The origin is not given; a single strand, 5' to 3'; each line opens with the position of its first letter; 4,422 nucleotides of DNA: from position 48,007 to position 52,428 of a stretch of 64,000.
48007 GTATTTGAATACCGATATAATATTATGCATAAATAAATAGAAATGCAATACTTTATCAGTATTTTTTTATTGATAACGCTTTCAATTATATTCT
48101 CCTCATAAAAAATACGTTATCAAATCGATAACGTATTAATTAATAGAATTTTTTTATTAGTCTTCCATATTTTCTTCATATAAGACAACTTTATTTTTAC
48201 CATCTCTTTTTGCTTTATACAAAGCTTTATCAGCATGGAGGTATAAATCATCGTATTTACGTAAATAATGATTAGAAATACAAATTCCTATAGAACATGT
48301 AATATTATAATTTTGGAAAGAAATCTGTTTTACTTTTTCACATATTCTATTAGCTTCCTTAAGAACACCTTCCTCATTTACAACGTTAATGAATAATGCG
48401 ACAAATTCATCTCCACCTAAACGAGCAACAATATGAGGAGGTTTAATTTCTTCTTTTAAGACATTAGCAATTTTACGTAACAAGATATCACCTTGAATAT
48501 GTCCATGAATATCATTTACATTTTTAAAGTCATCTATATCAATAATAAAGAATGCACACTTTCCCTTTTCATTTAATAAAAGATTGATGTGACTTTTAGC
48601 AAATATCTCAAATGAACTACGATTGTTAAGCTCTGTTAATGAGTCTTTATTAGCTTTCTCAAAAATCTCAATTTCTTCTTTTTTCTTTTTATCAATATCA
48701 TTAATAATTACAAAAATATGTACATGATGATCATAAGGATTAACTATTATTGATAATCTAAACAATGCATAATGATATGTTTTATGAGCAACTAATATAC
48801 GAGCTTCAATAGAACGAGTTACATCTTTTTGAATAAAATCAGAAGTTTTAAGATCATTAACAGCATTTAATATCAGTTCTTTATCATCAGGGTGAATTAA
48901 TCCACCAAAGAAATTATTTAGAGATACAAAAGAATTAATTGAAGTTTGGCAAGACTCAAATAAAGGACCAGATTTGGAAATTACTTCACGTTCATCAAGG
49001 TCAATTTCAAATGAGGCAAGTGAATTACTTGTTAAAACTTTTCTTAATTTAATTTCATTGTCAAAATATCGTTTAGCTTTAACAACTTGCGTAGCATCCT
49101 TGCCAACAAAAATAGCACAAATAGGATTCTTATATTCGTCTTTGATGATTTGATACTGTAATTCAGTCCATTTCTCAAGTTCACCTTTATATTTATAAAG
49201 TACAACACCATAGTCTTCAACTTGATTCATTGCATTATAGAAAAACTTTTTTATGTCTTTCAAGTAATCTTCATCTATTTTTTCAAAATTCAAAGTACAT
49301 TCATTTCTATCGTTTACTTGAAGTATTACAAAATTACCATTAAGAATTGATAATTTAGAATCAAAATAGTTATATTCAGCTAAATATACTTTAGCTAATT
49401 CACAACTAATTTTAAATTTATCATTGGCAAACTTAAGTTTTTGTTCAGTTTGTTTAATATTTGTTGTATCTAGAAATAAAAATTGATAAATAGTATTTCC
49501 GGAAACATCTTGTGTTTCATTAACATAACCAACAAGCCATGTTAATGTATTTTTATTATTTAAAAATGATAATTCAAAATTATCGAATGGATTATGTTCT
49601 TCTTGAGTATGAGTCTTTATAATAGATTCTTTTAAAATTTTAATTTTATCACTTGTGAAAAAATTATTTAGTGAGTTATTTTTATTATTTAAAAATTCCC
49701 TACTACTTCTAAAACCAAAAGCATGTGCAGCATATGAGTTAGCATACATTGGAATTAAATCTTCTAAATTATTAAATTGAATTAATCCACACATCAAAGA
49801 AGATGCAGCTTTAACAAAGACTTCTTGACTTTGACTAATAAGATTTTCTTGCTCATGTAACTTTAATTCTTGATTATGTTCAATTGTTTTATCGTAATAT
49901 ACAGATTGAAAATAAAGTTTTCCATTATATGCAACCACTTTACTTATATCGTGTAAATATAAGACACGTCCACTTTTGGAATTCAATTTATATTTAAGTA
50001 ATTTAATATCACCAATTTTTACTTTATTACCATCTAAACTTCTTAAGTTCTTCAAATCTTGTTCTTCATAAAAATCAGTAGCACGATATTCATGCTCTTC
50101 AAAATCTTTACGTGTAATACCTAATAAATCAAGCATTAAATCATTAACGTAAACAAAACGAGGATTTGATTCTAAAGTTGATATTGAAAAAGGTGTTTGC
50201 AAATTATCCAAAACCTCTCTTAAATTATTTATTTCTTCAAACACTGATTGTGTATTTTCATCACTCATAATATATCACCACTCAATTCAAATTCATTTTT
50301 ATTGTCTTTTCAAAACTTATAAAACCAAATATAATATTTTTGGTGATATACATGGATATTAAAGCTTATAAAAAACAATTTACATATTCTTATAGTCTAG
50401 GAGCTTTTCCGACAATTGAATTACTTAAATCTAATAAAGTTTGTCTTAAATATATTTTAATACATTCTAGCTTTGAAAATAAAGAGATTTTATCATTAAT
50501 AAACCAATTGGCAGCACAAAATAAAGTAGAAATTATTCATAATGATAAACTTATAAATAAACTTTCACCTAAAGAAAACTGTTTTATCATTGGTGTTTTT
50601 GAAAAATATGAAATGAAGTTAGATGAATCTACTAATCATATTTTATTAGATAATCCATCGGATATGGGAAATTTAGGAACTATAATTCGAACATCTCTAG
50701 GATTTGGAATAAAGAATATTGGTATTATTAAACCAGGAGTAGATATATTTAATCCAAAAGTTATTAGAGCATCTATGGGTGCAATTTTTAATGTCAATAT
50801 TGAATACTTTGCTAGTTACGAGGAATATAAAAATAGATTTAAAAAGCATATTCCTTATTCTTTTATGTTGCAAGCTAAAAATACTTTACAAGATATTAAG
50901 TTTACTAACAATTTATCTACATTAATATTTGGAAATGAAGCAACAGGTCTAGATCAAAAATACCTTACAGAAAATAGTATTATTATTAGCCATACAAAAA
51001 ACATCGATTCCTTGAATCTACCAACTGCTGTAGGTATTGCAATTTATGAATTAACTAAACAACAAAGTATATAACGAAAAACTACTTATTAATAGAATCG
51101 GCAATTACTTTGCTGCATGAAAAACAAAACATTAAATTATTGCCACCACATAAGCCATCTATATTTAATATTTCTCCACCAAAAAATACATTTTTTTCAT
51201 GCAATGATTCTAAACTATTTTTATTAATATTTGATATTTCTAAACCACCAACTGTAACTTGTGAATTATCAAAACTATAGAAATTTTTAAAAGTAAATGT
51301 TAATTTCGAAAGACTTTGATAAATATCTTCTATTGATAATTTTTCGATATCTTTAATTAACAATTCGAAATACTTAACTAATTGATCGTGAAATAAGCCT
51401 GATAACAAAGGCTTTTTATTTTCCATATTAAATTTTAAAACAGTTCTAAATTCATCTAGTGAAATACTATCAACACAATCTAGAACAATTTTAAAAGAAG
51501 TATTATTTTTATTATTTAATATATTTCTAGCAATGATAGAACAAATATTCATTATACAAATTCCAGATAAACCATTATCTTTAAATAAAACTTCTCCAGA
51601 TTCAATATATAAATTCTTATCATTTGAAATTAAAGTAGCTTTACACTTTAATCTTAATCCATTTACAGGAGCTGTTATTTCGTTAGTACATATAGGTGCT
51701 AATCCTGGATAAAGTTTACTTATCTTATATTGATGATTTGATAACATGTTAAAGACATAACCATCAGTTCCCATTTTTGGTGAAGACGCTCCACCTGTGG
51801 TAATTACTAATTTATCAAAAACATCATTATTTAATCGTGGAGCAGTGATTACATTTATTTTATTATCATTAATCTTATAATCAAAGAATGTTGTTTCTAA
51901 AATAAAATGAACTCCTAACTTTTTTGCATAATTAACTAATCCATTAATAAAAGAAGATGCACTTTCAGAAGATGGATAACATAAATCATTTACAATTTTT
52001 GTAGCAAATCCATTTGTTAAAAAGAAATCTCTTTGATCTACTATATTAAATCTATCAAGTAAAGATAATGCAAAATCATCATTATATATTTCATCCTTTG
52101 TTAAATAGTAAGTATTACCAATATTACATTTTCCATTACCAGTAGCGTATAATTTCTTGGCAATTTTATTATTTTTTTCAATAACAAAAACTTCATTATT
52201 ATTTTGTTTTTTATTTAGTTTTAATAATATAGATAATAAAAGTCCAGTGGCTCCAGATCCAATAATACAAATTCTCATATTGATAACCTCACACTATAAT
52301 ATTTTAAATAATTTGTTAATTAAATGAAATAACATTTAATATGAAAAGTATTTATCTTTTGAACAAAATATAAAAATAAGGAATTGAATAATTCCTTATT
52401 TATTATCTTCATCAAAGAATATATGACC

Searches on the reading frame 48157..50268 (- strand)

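Call 30: search_protein_families(library=pfam, proteins=[window:48157-50268:-], max_evalue=0.001)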
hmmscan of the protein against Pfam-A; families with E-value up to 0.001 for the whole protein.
window:48157-50268:- (703 aa): 5 families
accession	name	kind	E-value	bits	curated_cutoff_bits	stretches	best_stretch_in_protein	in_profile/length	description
PF00990.26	GGDEF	-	1.2e-34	119.8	23.8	1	539-693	1-161/161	Diguanylate cyclase, GGDEF domain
PF08447.18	PAS_3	-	7.7e-08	32.9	25.6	0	39-119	2-83/89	PAS fold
PF00989.32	PAS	-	2e-05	25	22.6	0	16-106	3-90/113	PAS fold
PF13426.13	PAS_9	-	0.00041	21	27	0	171-248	11-82/103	PAS domain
PF13188.13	PAS_8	-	0.00052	20.3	21.8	0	15-65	2-49/65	PAS domain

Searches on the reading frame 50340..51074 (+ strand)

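Call 30: search_protein_families(library=pfam, proteins=[window:50340-51074:+], max_evalue=0.001)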
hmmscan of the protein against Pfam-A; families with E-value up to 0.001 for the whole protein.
window:50340-51074:+ (244 aa): 1 family
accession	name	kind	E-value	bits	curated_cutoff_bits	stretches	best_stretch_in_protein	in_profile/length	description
PF00588.24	SpoU_methylase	-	1e-28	100.6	29.7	1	100-236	3-142/142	SpoU rRNA Methylase family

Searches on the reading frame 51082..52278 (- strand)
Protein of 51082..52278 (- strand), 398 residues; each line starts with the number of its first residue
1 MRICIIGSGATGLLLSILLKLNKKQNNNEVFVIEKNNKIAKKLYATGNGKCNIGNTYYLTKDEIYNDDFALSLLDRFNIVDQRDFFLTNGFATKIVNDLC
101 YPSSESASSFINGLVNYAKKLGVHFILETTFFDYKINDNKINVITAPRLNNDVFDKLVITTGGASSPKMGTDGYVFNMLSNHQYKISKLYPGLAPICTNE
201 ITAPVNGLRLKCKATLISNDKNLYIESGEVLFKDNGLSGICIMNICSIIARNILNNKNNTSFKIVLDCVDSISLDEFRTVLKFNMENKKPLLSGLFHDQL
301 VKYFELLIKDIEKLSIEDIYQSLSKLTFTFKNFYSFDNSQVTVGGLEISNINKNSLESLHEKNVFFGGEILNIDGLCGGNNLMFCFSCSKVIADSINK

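Call 30: search_protein_families(library=pfam, proteins=[window:51082-52278:-], max_evalue=0.001)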
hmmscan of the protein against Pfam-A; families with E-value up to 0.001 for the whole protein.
window:51082-52278:- (398 aa): 3 families
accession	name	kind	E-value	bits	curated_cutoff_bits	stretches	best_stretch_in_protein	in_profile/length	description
PF03486.20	HI0933_like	-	1.8e-44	152.5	50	1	2-392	2-241/244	HI0933-like protein Rossmann domain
PF22780.1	HI0933_like_1st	-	2.3e-08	34.5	27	1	191-341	2-165/165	HI0933-like protein barrel and H2TH domain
PF01266.30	DAO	-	7.6e-05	22.8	27.9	0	2-40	1-35/353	FAD dependent oxidoreductase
